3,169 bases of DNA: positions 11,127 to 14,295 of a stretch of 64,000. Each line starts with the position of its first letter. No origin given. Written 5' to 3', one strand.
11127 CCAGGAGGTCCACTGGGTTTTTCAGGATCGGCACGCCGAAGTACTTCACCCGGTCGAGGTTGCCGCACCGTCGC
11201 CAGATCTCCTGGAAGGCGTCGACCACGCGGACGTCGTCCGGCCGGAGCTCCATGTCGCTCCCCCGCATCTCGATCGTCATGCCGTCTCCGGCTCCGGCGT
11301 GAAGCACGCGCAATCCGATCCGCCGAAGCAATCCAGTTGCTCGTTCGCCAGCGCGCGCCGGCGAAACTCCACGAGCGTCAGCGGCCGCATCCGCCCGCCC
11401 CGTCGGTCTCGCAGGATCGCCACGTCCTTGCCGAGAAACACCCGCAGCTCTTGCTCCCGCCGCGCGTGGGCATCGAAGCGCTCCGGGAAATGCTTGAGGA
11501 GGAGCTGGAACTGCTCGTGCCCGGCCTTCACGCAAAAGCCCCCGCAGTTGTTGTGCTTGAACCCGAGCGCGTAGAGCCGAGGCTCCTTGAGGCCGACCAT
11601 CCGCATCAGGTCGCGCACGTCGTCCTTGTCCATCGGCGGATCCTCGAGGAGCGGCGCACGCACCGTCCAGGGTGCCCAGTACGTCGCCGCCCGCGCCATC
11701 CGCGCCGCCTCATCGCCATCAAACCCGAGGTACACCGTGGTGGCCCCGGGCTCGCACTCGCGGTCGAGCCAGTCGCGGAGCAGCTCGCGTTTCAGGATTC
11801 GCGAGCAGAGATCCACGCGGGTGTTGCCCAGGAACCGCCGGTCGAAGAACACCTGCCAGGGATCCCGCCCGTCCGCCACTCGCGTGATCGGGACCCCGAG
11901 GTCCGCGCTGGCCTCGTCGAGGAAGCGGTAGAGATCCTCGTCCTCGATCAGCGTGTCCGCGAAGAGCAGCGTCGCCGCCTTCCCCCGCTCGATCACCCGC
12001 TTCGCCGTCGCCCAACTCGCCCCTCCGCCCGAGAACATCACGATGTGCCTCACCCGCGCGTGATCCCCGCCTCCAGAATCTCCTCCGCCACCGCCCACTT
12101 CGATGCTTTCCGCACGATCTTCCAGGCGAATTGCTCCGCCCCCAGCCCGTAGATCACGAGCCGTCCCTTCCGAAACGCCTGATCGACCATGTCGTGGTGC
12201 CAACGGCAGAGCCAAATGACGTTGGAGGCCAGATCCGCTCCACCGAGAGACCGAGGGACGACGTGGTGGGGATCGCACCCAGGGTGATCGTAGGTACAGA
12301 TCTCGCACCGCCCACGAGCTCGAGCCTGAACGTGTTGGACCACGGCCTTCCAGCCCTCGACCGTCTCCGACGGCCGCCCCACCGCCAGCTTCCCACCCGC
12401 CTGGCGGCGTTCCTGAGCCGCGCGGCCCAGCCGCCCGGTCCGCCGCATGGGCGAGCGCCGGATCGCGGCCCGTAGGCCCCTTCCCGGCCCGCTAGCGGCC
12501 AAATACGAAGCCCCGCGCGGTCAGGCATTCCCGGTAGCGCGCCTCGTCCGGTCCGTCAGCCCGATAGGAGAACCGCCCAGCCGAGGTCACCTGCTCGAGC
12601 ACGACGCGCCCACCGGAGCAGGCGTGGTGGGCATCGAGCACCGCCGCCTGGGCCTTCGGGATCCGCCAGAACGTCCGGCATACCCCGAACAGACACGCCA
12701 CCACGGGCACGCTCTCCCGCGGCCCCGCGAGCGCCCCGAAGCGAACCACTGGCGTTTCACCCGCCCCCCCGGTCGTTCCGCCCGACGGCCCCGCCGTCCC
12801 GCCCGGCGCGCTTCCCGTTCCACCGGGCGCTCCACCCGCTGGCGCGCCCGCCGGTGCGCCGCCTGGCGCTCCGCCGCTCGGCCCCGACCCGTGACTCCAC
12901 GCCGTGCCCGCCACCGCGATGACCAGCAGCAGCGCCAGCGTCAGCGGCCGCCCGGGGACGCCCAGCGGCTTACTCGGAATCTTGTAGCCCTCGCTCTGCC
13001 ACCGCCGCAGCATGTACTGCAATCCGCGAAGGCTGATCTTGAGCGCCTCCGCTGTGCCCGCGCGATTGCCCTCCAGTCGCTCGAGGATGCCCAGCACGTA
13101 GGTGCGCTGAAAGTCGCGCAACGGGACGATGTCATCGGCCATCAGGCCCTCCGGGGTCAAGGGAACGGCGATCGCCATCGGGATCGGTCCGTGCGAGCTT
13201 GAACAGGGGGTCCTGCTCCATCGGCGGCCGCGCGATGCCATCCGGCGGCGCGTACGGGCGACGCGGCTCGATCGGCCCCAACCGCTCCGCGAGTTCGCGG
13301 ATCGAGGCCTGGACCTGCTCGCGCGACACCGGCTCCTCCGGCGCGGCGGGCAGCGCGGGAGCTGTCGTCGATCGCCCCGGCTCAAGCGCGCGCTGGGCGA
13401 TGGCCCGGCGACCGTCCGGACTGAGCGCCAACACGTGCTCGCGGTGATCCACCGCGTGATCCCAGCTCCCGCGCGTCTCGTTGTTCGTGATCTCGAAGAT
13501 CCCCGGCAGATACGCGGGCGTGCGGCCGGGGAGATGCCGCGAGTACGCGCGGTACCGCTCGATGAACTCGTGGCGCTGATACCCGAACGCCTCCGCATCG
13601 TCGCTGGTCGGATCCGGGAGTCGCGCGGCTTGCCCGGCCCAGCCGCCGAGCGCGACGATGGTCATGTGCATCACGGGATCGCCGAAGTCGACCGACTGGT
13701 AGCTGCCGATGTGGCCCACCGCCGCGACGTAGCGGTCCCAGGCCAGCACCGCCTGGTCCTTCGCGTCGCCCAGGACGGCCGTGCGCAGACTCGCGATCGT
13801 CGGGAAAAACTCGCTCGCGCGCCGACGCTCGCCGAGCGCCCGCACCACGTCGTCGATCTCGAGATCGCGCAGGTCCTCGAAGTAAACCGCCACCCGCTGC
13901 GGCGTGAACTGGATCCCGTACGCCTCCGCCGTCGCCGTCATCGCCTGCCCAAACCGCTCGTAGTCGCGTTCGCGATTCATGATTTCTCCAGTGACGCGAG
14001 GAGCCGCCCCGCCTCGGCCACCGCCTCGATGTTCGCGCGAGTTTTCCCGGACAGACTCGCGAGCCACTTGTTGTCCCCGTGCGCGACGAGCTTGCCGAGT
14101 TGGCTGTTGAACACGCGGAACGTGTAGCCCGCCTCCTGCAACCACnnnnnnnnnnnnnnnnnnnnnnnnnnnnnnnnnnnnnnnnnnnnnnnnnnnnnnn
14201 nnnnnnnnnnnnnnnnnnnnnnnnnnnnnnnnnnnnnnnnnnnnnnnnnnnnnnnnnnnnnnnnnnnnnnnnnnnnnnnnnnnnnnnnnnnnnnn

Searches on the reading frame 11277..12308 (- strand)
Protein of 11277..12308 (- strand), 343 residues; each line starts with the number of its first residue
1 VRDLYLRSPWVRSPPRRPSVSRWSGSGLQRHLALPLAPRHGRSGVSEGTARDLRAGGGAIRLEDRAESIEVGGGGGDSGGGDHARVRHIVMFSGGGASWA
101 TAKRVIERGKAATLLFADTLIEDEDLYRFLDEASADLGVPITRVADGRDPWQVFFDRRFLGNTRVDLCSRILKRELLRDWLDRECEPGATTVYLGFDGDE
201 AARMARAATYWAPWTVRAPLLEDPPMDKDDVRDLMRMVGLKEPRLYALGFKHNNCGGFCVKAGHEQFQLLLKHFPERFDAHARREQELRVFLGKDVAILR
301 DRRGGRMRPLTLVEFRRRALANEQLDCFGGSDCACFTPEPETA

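Call 6: search_protein_families(library=pfam, proteins=[window:11277-12308:-], max_evalue=0.01)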
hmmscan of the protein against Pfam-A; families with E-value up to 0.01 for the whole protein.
window:11277-12308:- (343 aa): 1 family
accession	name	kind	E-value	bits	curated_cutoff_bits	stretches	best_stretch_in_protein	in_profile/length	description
PF01507.26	PAPS_reduct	-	0.0013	19.2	22.5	1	88-184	2-99/175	Phosphoadenosine phosphosulfate reductase domain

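Call 7: search_protein_families(library=phrogs, proteins=[window:11277-12308:-], max_evalue=0.01)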
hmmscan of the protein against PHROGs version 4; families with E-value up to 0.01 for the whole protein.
window:11277-12308:- (343 aa): 1 family
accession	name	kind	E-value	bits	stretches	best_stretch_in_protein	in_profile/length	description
phrog_424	-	moron, auxiliary metabolic gene and host takeover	2.4e-54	186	1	85-337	160-416/460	phosphoadenosine phosphosulfate reductase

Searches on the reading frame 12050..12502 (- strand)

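Call 6: search_protein_families(library=pfam, proteins=[window:12050-12502:-], max_evalue=0.01)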
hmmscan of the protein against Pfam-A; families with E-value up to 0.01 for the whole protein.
window:12050-12502:- (150 aa): 3 families
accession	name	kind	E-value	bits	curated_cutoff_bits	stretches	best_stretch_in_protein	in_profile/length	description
PF14279.12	HNH_5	-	0.00033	21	27.5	1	66-100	1-37/56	HNH endonuclease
PF01844.29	HNH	-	0.0011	19.5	21.4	1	66-100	1-38/47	HNH endonuclease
PF13391.12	HNH_2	-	0.0019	18.4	21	1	66-108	1-60/66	HNH endonuclease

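Call 7: search_protein_families(library=phrogs, proteins=[window:12050-12502:-], max_evalue=0.01)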
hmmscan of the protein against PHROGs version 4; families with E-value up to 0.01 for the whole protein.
window:12050-12502:- (150 aa): 15 families
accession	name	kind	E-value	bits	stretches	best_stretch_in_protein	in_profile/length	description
phrog_740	-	DNA, RNA and nucleotide metabolism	2.6e-09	37.5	1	52-108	27-86/332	HNH endonuclease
phrog_333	-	DNA, RNA and nucleotide metabolism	1e-08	36.4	1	45-104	15-76/138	HNH endonuclease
phrog_7370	-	DNA, RNA and nucleotide metabolism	1.4e-08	35.8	1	53-107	31-84/115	HNH endonuclease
phrog_15103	-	unknown function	1.6e-07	32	1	52-109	192-257/280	-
phrog_589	-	DNA, RNA and nucleotide metabolism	5.1e-06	27.3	1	28-120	56-152/179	HNH endonuclease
phrog_144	-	DNA, RNA and nucleotide metabolism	6.2e-06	27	1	51-113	72-139/175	HNH endonuclease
phrog_8048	-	DNA, RNA and nucleotide metabolism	0.0003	21.1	1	49-111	162-230/273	HNH endonuclease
phrog_2214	-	DNA, RNA and nucleotide metabolism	0.00048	20.4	1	53-100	183-230/429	HNH endonuclease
phrog_7785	-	DNA, RNA and nucleotide metabolism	0.0008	20.4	1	54-109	61-114/147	HNH endonuclease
phrog_1271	-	DNA, RNA and nucleotide metabolism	0.0011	19.5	1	31-105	244-314/361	HNH endonuclease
phrog_6050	-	DNA, RNA and nucleotide metabolism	0.0011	18.9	1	58-104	306-355/402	HNH endonuclease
phrog_119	-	DNA, RNA and nucleotide metabolism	0.0027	17.6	1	49-114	189-262/443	HNH endonuclease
phrog_5956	-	DNA, RNA and nucleotide metabolism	0.0028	18.3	1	50-114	46-115/138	HNH endonuclease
phrog_22514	-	DNA, RNA and nucleotide metabolism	0.0041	18.3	1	65-109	68-111/187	HNH endonuclease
phrog_8660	-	DNA, RNA and nucleotide metabolism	0.0042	18.2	1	23-99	89-169/196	HNH endonuclease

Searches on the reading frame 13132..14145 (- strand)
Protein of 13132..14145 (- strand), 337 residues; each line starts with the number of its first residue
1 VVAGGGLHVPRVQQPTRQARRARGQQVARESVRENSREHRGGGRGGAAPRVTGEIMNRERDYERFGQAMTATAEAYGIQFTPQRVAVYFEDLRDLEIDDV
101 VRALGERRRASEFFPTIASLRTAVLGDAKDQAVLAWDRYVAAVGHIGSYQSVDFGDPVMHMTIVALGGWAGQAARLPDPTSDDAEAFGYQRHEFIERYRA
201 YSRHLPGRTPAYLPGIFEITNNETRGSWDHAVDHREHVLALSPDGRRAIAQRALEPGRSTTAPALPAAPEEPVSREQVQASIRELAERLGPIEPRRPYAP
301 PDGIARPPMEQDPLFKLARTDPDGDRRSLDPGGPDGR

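Call 6: search_protein_families(library=pfam, proteins=[window:13132-14145:-], max_evalue=0.01)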
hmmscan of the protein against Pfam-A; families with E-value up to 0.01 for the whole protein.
window:13132-14145:- (337 aa): 1 family
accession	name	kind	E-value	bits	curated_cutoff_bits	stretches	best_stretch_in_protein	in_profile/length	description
PF20081.4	DUF6475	-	1e-07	32.7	28.5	1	152-226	1-68/90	Domain of unknown function (DUF6475)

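Call 7: search_protein_families(library=phrogs, proteins=[window:13132-14145:-], max_evalue=0.01)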
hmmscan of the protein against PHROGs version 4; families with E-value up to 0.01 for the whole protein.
window:13132-14145:- (337 aa): 2 families
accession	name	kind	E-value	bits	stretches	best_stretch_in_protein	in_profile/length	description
phrog_10105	-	unknown function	1.4e-34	120.4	1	59-225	3-165/210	-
phrog_6028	-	unknown function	7.3e-06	26.6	1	59-110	4-55/265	-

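Call 13: search_protein_families(library=ncbifam, proteins=[window:13132-14145:-], max_evalue=1)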
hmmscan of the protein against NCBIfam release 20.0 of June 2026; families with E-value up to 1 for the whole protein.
window:13132-14145:- (337 aa): 0 families
